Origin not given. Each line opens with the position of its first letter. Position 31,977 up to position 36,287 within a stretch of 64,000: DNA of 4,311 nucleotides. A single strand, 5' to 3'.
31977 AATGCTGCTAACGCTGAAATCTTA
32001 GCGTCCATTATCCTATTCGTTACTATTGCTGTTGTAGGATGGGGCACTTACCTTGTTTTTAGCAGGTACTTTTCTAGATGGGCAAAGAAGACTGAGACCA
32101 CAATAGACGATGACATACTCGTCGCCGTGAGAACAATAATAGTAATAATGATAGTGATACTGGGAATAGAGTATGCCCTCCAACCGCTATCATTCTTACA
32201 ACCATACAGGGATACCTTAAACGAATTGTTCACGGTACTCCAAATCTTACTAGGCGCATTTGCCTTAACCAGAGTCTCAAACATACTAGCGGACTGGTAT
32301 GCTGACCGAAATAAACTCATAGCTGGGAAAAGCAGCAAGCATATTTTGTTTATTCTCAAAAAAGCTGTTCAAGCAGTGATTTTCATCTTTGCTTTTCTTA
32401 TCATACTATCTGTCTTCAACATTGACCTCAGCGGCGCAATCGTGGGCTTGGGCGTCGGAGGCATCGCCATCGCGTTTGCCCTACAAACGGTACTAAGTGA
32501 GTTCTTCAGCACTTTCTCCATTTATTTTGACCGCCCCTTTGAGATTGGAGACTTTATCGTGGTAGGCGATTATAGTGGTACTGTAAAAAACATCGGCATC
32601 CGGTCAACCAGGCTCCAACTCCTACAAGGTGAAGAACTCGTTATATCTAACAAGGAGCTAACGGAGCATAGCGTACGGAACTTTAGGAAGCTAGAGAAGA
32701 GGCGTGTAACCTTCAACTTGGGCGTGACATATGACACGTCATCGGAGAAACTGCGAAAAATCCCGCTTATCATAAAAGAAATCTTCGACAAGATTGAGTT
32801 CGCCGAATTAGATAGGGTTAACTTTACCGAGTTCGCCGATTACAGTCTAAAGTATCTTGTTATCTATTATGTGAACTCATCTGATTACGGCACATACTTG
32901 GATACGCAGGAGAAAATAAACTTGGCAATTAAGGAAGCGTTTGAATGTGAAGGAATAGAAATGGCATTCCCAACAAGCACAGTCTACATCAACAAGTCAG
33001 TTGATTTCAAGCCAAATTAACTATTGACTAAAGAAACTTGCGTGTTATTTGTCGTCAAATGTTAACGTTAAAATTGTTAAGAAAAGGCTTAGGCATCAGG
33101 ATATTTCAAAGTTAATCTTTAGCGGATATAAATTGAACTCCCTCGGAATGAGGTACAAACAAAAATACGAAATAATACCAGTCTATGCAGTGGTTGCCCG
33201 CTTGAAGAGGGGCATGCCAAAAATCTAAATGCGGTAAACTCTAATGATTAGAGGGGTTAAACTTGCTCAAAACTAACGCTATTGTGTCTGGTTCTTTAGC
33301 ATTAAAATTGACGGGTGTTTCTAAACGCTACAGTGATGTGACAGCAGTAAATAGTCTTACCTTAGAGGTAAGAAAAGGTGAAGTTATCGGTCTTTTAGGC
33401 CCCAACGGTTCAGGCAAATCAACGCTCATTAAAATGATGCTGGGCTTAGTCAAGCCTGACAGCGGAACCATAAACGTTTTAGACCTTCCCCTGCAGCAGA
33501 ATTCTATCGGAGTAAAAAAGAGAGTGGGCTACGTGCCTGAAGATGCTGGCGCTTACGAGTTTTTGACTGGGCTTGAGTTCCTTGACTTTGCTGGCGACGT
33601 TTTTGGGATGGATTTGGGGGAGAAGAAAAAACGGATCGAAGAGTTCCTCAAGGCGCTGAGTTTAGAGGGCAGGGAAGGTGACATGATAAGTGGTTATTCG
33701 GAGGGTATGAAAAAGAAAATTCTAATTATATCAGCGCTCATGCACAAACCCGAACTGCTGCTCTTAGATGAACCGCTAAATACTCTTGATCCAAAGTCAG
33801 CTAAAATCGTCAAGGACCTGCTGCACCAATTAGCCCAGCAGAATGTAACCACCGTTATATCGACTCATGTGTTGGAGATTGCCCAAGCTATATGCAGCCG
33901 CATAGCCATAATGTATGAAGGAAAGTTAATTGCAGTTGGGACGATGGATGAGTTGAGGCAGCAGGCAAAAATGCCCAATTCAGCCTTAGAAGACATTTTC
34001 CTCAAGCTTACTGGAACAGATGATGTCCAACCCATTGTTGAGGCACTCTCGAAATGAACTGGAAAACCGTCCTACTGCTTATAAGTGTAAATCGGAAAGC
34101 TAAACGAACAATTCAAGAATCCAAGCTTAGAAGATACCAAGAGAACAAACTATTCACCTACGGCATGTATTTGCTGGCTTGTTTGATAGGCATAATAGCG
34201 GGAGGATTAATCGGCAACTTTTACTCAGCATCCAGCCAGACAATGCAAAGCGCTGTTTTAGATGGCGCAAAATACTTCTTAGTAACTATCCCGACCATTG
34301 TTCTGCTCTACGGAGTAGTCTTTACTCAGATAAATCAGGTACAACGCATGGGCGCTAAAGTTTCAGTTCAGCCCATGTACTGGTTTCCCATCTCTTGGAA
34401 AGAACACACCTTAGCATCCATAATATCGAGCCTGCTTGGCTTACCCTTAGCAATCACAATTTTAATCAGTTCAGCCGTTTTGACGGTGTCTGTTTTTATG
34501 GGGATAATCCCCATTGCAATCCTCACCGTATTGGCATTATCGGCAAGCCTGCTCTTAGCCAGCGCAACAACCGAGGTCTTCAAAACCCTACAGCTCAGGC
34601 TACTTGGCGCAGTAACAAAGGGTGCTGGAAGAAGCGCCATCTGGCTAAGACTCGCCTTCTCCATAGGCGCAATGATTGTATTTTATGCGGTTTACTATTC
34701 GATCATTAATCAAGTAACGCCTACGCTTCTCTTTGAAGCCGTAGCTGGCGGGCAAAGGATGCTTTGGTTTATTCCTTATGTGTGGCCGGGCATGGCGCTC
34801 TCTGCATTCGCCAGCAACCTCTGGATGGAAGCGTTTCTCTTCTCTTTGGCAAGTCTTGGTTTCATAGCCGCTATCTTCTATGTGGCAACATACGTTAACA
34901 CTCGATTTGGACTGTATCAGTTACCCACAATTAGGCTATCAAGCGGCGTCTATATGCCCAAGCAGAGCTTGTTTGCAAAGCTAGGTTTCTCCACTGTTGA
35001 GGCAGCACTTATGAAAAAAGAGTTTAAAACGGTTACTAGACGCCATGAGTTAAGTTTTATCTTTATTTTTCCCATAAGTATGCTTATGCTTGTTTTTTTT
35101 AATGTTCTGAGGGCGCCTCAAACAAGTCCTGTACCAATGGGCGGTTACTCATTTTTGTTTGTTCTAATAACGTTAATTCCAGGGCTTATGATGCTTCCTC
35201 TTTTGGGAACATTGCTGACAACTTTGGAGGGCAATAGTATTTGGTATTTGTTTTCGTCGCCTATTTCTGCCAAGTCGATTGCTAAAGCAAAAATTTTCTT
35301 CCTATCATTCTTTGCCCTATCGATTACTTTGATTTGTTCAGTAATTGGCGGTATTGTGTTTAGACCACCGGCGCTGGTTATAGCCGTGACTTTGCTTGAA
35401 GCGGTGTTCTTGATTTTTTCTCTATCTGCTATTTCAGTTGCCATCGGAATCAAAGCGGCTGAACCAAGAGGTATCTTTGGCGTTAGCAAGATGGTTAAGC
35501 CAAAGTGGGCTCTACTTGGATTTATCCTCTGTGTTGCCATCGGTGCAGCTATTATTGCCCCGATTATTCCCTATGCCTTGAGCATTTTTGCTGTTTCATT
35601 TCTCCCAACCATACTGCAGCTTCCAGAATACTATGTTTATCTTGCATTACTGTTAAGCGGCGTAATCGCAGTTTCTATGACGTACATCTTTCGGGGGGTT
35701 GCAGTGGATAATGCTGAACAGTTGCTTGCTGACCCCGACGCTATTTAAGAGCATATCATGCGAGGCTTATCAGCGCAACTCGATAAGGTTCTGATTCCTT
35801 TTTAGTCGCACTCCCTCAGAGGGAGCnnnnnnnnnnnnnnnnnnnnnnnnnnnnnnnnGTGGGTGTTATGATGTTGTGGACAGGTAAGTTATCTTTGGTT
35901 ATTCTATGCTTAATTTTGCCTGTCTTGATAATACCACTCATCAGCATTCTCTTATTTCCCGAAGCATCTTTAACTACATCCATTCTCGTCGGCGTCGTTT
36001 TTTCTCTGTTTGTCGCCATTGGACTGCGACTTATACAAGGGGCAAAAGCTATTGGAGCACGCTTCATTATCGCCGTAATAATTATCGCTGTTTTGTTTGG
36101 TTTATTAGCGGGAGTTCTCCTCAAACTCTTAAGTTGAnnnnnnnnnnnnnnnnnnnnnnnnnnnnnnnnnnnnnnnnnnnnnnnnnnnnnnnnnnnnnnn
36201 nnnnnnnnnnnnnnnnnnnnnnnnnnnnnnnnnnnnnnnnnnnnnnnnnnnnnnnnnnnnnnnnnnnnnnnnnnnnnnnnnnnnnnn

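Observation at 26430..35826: Seven copies of a palindromic box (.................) in front of every transcription unit of a 10-kb envelope/transport module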

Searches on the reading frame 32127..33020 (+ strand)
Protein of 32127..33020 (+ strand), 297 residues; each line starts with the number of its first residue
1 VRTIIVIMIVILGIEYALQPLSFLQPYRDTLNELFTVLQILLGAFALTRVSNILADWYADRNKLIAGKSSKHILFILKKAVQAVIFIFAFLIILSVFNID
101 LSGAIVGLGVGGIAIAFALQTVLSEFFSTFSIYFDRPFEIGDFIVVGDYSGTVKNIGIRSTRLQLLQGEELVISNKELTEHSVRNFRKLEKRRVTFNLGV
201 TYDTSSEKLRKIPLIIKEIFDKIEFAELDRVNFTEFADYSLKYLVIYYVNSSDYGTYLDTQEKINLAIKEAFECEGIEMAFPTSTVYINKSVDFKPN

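Call 11: search_protein_families(library=pfam, proteins=[window:32127-33020:+], max_evalue=0.01)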
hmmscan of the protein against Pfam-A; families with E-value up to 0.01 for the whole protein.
window:32127-33020:+ (297 aa): 3 families
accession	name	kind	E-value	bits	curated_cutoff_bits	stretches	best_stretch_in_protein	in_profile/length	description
PF00924.24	MS_channel_2nd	-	1.8e-18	66.9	20.2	1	121-187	1-67/68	Mechanosensitive ion channel, beta-domain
PF21082.3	MS_channel_3rd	-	3.4e-15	56.7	21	1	194-279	1-88/88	Mechanosensitive ion channel MscS, C-terminal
PF21088.3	MS_channel_1st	-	1.6e-06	28.4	23.1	1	84-120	6-42/42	Mechanosensitive ion channel, transmembrane helices 2/3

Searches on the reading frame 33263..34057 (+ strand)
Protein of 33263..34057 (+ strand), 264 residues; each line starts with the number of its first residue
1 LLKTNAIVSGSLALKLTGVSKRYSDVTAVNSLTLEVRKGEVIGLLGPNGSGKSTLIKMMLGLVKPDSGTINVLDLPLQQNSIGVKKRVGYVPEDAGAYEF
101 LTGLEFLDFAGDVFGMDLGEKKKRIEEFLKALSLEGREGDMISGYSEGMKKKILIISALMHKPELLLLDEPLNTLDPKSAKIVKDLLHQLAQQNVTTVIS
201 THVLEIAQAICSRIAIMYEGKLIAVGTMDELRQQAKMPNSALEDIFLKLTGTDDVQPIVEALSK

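Call 12: search_protein_families(library=pfam, proteins=[window:33263-34057:+], max_evalue=0.01)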
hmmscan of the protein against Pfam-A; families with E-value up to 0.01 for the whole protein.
window:33263-34057:+ (264 aa): 6 families
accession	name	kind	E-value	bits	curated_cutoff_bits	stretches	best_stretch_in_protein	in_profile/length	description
PF00005.33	ABC_tran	-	1e-30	107.6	25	1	30-173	2-137/137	ABC transporter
PF13304.12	AAA_21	-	1.7e-11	45.2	27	2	128-202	221-298/304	AAA domain, putative AbiEii toxin, Type IV TA system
PF02463.25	SMC_N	-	3.1e-05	23.9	40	0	40-59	25-44/220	RecF/RecN/SMC N terminal domain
PF13555.12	AAA_29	-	0.00057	20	27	1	34-66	17-49/61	P-loop containing region of AAA domain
PF13175.12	AAA_15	-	0.003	17.6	32.1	0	44-66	28-50/374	AAA ATPase domain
PF16575.11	CLP1_P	-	0.0043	17.3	26.6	1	46-90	1-45/188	mRNA cleavage and polyadenylation factor CLP1 P-loop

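Call 68: search_protein_families(library=ncbifam, proteins=[window:33263-34057:+], max_evalue=0.001)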
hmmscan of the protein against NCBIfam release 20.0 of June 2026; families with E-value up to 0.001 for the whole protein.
window:33263-34057:+ (264 aa): 187 families (the best 25 are shown)
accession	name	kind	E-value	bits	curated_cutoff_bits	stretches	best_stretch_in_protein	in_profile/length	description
TIGR01188.1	drrA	subfamily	2.4e-63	214.2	312.45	1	21-235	1-215/302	daunorubicin resistance ABC transporter, ATP-binding protein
TIGR03522.1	GldA_ABC_ATP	equivalog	1.9e-53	181.9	402.6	1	14-236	3-224/301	gliding motility-associated ABC transporter ATP-binding subunit GldA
NF033858.1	ABC2_perm_RbbA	equivalog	1.6e-47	162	1050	1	11-249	264-500/909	ribosome-associated ATPase/putative transporter RbbA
NF010060.0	PRK13537.1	equivalog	4.8e-46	157.1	521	1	11-232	13-234/314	nodulation factor ABC transporter ATP-binding protein NodI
NF010059.0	PRK13536.1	equivalog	1.6e-45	155.3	549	1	10-231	40-261/342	nodulation factor ABC transporter ATP-binding protein NodI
TIGR01288.1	nodI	equivalog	1.3e-43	149.1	424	1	12-231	3-222/303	nodulation factor ABC transporter ATP-binding protein NodI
TIGR03740.1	galliderm_ABC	subfamily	1.7e-42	145.6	309.75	1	14-230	1-210/223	lantibiotic protection ABC transporter ATP-binding subunit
TIGR03864.1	PQQ_ABC_ATP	hypoth_equivalog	1.8e-42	145.4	302.25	1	13-250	1-236/236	ABC transporter, ATP-binding subunit, PQQ-dependent alcohol dehydrogenase system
TIGR04406.1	LPS_export_lptB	equivalog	5.2e-40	137.2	240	1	14-241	2-232/239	LPS export ABC transporter ATP-binding protein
TIGR00968.1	3a0106s01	subfamily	4.7e-39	134.3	342.75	1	16-234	3-221/237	sulfate ABC transporter ATP-binding protein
TIGR04521.1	ECF_ATPase_2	equivalog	2e-35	122.2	330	1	25-236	17-237/279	energy-coupling factor transporter ATPase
TIGR03265.1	PhnT2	equivalog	6.9e-34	117.6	457.7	1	13-236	4-227/353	putative 2-aminoethylphosphonate ABC transporter ATP-binding protein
TIGR01186.1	proV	subfamily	3.8e-33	115.1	326.6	1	27-232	7-218/363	betaine/proline/choline family ABC transporter ATP-binding protein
TIGR04520.1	ECF_ATPase_1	equivalog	3.8e-33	115.1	315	1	15-239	2-232/269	energy-coupling factor transporter ATPase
NF047930.1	ABC_ATP_B6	equivalog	5.2e-33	114.4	670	1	14-248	3-238/510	putative B6 ABC transporter ATP-binding protein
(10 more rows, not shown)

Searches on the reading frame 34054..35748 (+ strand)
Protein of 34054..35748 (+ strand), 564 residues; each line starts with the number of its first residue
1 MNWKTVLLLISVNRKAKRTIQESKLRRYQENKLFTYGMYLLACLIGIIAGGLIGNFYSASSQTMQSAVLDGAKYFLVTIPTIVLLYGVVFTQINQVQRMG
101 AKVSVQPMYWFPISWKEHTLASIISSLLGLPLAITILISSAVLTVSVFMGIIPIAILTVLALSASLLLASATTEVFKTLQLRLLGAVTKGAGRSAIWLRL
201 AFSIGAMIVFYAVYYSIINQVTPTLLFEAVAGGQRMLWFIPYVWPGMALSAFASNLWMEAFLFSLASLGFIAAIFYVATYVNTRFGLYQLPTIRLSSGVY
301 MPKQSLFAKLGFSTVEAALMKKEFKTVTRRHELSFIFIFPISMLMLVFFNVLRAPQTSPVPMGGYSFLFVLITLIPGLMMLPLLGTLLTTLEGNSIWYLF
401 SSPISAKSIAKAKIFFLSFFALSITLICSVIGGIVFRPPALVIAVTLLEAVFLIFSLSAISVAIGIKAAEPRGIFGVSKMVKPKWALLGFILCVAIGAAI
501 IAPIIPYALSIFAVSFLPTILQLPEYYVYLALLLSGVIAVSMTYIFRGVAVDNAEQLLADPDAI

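Call 12: search_protein_families(library=pfam, proteins=[window:34054-35748:+], max_evalue=0.01)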
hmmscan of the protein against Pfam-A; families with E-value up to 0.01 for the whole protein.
window:34054-35748:+ (564 aa): 1 family
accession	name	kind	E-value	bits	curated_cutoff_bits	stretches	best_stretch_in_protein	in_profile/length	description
PF09847.15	12TM_1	-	0.00092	18.9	33.2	1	65-460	22-383/448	Membrane protein of 12 TMs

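Call 67: search_protein_families(library=phrogs, proteins=[window:34054-35748:+], max_evalue=0.01)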
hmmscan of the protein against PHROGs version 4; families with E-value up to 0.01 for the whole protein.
window:34054-35748:+ (564 aa): 0 families

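Call 68: search_protein_families(library=ncbifam, proteins=[window:34054-35748:+], max_evalue=0.001)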
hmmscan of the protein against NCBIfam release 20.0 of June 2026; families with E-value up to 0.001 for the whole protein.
window:34054-35748:+ (564 aa): 0 families

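Call 75: find_homologous_proteins(query=window:34054-35748:+, max_evalue=1e-10)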
Query window:34054-35748:+ (564 aa): 102 proteins with E <= 1e-10 among 8000 candidates.
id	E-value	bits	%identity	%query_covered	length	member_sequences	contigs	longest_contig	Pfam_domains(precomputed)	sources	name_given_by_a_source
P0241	0.0e+0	1176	100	100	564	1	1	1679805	PF09847.17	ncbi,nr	ncbi:MAG: hypothetical protein NWF04_06690 [Candidatus Bathyarchaeota archaeon]|nr:hypothetical prot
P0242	0.0e+0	1070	90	100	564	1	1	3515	-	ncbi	-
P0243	0.0e+0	1069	88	100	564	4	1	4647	PF09847.17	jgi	jgi:hypothetical protein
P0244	5.5e-277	938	89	89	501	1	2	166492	PF09847.17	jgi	jgi:hypothetical protein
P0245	3.1e-275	932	76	100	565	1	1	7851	PF16949.12,PF09847.17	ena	-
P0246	7.5e-273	925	75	100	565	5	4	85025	PF09847.17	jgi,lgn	jgi:hypothetical protein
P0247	1.1e-269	914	85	89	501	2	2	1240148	PF09847.17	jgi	jgi:hypothetical protein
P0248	6.5e-266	902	74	100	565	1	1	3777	PF09847.17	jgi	jgi:hypothetical protein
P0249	2.2e-255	867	71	100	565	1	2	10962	PF16949.12,PF09847.17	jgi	jgi:hypothetical protein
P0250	9.6e-251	852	71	100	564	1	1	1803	PF09847.17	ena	-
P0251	3.6e-250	850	70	100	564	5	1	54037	PF09847.17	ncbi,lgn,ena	-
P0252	5.4e-250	849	70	100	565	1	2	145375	PF16949.12,PF09847.17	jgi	jgi:hypothetical protein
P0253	4.3e-240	817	66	100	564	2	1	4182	PF09847.17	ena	-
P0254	1.3e-213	729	73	83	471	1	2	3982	PF09847.17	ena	-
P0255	2.5e-201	689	72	76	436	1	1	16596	PF09847.17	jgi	jgi:hypothetical protein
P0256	2.8e-195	669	55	100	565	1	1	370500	PF16949.12,PF09847.17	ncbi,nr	ncbi:MAG: hypothetical protein NWE99_09425 [Candidatus Bathyarchaeota archaeon]|nr:hypothetical prot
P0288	1.1e-162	561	47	100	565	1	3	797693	PF16949.12,PF09847.17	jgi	jgi:hypothetical protein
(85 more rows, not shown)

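Call 76: find_encoding_contigs(protein=P0246, flank=6000, max_places=2)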
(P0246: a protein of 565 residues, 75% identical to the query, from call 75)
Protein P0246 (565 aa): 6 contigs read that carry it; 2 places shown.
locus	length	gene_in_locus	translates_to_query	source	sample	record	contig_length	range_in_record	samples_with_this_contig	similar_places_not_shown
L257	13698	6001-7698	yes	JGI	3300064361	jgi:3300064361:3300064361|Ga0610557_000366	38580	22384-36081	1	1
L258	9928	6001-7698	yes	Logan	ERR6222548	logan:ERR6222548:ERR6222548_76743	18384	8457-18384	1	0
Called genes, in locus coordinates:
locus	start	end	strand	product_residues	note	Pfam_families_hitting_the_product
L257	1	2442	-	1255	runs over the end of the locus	PF02687:FtsX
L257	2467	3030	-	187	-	PF03551:PadR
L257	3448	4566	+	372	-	PF01978:TrmB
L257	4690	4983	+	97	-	PF14947:HTH_45 (weak)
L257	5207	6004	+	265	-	PF00005:ABC_tran, PF13304:AAA_21 (weak)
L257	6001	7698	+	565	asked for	PF09847:12TM_1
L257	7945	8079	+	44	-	-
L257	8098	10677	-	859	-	PF13360:PQQ_2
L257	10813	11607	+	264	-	PF01978:TrmB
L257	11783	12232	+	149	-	-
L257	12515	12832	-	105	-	-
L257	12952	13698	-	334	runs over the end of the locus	PF05598:DUF772, PF01609:DDE_Tnp_1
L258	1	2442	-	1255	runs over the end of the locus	PF02687:FtsX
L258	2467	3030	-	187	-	PF03551:PadR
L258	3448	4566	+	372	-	PF01978:TrmB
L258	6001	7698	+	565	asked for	PF09847:12TM_1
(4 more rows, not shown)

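Call 77: find_encoding_contigs(protein=P0256, flank=6000, max_places=2)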
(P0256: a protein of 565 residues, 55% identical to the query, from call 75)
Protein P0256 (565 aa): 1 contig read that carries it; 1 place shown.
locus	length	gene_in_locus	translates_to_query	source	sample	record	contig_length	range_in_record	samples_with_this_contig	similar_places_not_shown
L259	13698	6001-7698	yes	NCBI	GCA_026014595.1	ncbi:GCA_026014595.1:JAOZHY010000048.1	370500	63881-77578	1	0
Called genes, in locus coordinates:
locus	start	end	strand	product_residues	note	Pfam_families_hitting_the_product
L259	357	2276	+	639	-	-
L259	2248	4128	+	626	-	PF01935:DUF87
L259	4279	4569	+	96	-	-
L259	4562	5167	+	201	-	PF00730:HhH-GPD (weak)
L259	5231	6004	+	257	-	PF00005:ABC_tran, PF13304:AAA_21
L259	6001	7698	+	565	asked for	PF09847:12TM_1, PF16949:ABC_tran_2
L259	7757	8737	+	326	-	PF00005:ABC_tran, PF13304:AAA_21 (weak), PF13732:DrrA1-3_C (weak)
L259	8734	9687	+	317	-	PF12679:ABC2_membrane_2, PF12730:ABC2_membrane_4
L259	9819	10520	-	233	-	PF09360:zf-CDGSH, PF06902:Fer4_19, PF09360:zf-CDGSH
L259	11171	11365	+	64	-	-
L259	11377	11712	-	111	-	-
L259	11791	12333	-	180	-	PF20122:DUF6512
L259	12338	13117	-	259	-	-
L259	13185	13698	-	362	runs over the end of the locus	PF03706:LPG_synthase_TM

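Call 78: find_encoding_contigs(protein=P0288, flank=6000, max_places=2)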
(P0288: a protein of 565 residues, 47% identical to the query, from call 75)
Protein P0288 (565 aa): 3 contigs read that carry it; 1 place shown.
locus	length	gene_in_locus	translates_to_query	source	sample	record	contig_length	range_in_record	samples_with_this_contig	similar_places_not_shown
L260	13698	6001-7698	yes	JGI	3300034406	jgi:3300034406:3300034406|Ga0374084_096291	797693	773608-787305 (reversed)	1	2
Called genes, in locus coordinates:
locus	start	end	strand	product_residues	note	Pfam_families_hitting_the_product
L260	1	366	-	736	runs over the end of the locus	PF00009:GTP_EFTU, PF22042:EF-G_D2, PF03144:GTP_EFTU_D2, PF14492:EFG_III, PF03764:EFG_IV, PF00679:EFG_C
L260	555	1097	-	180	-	PF01380:SIS, PF13580:SIS_2 (weak)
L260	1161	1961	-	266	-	PF02361:CbiQ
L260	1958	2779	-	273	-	PF00005:ABC_tran, PF02463:SMC_N, PF13304:AAA_21 (faint)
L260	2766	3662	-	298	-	PF00005:ABC_tran, PF02463:SMC_N (faint), PF13304:AAA_21 (faint)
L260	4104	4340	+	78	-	-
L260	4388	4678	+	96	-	PF16900:REPA_OB_2 (weak), PF21473:OB_Ssb-like, PF01336:tRNA_anti-codon (weak)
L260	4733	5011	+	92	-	PF01938:TRAM, PF21579:PabTrmU54_TRAM_dom (weak)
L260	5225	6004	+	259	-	PF00005:ABC_tran, PF13304:AAA_21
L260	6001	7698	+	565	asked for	PF09847:12TM_1, PF16949:ABC_tran_2 (weak)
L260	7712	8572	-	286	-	PF12679:ABC2_membrane_2, PF12730:ABC2_membrane_4 (weak), PF12698:ABC2_membrane_3 (weak)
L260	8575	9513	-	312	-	PF00005:ABC_tran, PF13304:AAA_21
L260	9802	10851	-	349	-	PF00752:XPG_N, PF00867:XPG_I, PF01367:5_3_exonuc (weak)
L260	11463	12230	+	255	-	PF00561:Abhydrolase_1, PF01738:DLH (faint), PF02129:Peptidase_S15, PF12146:Hydrolase_4, PF12697:Abhydrolase_6, PF00326:Peptidase_S9, PF08840:BAAT_C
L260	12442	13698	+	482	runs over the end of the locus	PF01523:PmbA_TldD_1st, PF19290:PmbA_TldD_2nd, PF19289:PmbA_TldD_3rd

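Call 80: find_encoding_contigs(protein=P0244, flank=8000, max_places=2)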
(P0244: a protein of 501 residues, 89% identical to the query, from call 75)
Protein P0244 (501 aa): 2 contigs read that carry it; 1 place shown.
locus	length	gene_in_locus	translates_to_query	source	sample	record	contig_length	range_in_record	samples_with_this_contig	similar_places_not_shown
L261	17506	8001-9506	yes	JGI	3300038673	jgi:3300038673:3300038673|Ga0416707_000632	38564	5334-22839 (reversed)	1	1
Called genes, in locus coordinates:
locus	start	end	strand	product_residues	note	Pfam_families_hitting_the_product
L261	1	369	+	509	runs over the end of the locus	PF02074:Peptidase_M32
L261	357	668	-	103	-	-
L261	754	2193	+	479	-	PF08714:Fae, PF00215:OMPdecase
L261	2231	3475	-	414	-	PF07690:MFS_1, PF12832:MFS_1_like, PF07690:MFS_1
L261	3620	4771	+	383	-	PF03706:LPG_synthase_TM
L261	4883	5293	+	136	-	PF01092:Ribosomal_S6e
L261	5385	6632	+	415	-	PF00009:GTP_EFTU, PF03144:GTP_EFTU_D2 (weak), PF09173:eIF2_C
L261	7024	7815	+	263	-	PF00005:ABC_tran, PF13304:AAA_21 (weak)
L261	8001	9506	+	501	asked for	PF09847:12TM_1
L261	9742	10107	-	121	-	PF00293:NUDIX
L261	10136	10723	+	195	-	PF18477:PIN_9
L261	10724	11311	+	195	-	PF03876:SHS2_Rpb7-N, PF00575:S1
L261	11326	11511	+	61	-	PF06093:Spt4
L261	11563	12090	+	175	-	PF04019:DUF359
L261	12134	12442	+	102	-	PF01282:Ribosomal_S24e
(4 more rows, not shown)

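Call 81: find_encoding_contigs(protein=P0243, flank=8000, max_places=2)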
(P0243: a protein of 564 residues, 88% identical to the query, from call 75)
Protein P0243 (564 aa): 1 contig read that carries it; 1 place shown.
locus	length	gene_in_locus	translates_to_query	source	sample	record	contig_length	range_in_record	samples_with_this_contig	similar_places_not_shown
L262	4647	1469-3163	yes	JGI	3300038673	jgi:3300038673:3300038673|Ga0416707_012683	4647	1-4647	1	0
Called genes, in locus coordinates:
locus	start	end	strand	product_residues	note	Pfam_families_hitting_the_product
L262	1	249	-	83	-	?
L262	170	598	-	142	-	-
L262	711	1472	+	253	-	PF00005:ABC_tran, PF13304:AAA_21 (weak)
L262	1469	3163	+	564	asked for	PF09847:12TM_1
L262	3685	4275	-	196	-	-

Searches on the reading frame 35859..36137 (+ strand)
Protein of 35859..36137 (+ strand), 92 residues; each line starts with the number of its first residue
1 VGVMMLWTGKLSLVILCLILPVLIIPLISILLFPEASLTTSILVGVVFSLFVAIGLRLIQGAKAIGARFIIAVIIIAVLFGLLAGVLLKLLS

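Call 11: search_protein_families(library=pfam, proteins=[window:35859-36137:+], max_evalue=0.01)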
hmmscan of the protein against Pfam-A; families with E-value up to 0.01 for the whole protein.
window:35859-36137:+ (92 aa): 0 families

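Call 67: search_protein_families(library=phrogs, proteins=[window:35859-36137:+], max_evalue=0.01)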
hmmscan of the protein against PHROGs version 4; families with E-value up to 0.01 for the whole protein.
window:35859-36137:+ (92 aa): 0 families
